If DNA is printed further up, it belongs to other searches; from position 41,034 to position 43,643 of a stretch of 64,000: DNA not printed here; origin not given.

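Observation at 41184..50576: Large type-IV-pilus-like locus: extended FlaI-like ATPase, FlaJ-like platform and at least ten consecutive pilin-like genes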

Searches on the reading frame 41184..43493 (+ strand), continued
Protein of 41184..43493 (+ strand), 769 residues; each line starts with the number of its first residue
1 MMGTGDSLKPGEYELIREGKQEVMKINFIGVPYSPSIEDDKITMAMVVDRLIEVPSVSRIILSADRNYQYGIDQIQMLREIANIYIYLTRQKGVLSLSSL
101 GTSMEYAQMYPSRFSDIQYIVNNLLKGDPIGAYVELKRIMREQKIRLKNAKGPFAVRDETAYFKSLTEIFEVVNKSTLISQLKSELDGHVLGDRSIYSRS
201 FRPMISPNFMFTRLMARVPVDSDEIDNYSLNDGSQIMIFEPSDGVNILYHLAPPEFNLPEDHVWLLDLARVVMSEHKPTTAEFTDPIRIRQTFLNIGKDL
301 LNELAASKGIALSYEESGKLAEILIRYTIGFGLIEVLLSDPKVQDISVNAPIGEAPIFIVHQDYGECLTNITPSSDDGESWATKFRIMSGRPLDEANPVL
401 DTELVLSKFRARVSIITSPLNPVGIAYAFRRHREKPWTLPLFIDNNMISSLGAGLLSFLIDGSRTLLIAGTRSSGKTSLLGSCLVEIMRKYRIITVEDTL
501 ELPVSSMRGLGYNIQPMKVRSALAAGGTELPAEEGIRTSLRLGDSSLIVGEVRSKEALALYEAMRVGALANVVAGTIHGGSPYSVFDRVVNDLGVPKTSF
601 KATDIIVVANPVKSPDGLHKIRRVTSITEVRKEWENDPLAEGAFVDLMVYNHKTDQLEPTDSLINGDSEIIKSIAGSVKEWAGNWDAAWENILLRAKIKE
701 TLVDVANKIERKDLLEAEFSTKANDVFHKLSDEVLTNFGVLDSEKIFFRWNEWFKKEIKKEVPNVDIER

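Call 44: predict_structure(alignment_id=A2)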
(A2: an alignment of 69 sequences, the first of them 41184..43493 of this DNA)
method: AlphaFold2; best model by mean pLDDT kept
length: 769 residues; sequences in the alignment: 69
mean_pLDDT: 81.9   pTM: 0.64
mean pLDDT of the five models: 81.9, 81.5, 80.4, 74.2, 65.2
residues with pLDDT >= 90: 223; 70-90: 432; 50-70: 73; < 50: 41
segments of 3 or more residues with pLDDT < 50: 1-6, 519-544, 762-769
pLDDT, mean of each block of 10 residues (from residue 1): 51 80 86 89 93 90 85 91 92 79 80 86 92 93 88 85 91 92 85 85 74 64 87 88 83 84 84 70 69 87 89 89 87 90 87 84 87 81 82 79 79 84 86 84 93 94 84 82 84 71 80 68 41 35 56 65 63 71 88 83 90 71 92 87 93 90 89 78 81 95 94 91 92 87 92 91 41
secondary structure, 60 per line:
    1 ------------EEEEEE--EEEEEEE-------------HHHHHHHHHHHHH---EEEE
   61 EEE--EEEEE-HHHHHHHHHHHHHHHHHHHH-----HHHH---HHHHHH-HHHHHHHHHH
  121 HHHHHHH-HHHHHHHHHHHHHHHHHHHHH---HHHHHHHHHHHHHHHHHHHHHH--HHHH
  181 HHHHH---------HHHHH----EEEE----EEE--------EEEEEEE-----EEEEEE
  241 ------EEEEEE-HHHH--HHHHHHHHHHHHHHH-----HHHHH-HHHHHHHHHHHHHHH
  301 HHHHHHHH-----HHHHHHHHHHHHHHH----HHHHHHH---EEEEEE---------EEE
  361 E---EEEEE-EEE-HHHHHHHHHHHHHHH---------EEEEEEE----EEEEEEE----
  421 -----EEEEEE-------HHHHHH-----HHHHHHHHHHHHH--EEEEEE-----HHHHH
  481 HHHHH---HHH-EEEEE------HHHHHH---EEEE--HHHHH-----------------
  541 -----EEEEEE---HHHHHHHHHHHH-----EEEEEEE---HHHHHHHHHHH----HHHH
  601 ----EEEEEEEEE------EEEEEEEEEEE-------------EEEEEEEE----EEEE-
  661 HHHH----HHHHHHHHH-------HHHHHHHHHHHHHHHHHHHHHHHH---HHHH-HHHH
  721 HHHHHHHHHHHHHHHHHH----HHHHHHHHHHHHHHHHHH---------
elements in order (helices of 4 or more, strands of 3 or more residues): E13-18 E21-27 H41-53 E57-63 E66-70 H72-91 H97-100 H104-109 H111-127 H129-149 H153-174 H177-185 H195-199 E204-207 E212-214 E223-229 E235-240 E247-252 H254-257 H260-274 H280-284 H286-308 H314-328 H333-339 E343-348 E358-361 E365-369 E371-373 H375-389 E399-405 E410-416 E426-431 H439-444 H450-462 E465-470 H476-485 E493-497 H504-509 E513-516 H519-523 E546-551 H555-566 E572-578 H582-592 H597-600 E605-613 E620-630 E644-651 E656-659 H661-664 H669-677 H685-708 H712-715 H717-738 H743-760

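Call 48: fold_search(model_id=the predicted structure, library=pdb)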
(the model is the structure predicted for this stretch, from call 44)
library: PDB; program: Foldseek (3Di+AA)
matches with E <= 10: 1197; with E <= 0.001: 118
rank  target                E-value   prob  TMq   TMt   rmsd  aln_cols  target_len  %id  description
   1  2oap_2                3.3e-24  1.00  0.54  0.79   5.3       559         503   18  Crystal structure of the archaeal secretion ATPase GspE in complex with AMP-PNP (released 2007-02-13)
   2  4ii7_D                6.7e-24  1.00  0.47  0.68   6.7       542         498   19  Archaellum Assembly ATPase FlaI (released 2013-03-06)
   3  4ihq_A                1.8e-23  1.00  0.45  0.65   7.5       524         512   21  Archaellum Assembly ATPase FlaI bound to ADP (released 2013-03-06)
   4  4ii7_C                1.9e-23  1.00  0.49  0.70   6.4       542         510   20  Archaellum Assembly ATPase FlaI (released 2013-03-06)
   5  2oap_1                3.1e-23  1.00  0.46  0.67   7.2       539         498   18  Crystal structure of the archaeal secretion ATPase GspE in complex with AMP-PNP (released 2007-02-13)
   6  4ii7_B                1.7e-22  1.00  0.48  0.70   6.4       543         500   19  Archaellum Assembly ATPase FlaI (released 2013-03-06)
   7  4ihq_C                2.1e-22  1.00  0.47  0.67   7.3       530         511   20  Archaellum Assembly ATPase FlaI bound to ADP (released 2013-03-06)
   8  4ii7_A                8.9e-22  1.00  0.46  0.66   7.3       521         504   21  Archaellum Assembly ATPase FlaI (released 2013-03-06)
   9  9e24_A                2.2e-19  1.00  0.38  0.64   6.8       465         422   24  Closed structure of CpaF without nucleotides (Apo dataset) (released 2025-04-23)
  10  8rjf_A                3.1e-19  1.00  0.37  0.60   8.0       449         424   24  TadA/CpaF with ADP (released 2024-08-14)
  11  8rkd_A                8.4e-19  1.00  0.35  0.58   7.9       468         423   23  TadA/CpaF with AMPPNP (released 2024-08-14)
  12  8rkd_B                5.1e-16  1.00  0.34  0.57   8.6       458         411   22  TadA/CpaF with AMPPNP (released 2024-08-14)
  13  3jc8_Ba               2.7e-12  1.00  0.34  0.54  10.3       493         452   14  Architectural model of the type IVa pilus machine in a piliated state (released 2016-03-16)
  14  1g6o_A                7.7e-12  1.00  0.28  0.60   6.5       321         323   19  CRYSTAL STRUCTURE OF THE HELICOBACTER PYLORI ATPASE, HP0525, IN COMPLEX WITH ADP (released 2001-01-24)
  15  1nlz_B                1.7e-11  1.00  0.28  0.63   6.6       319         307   19  Crystal structure of unliganded traffic ATPase of the type IV secretion system of helicobacter pylori (released 2003-05-06)
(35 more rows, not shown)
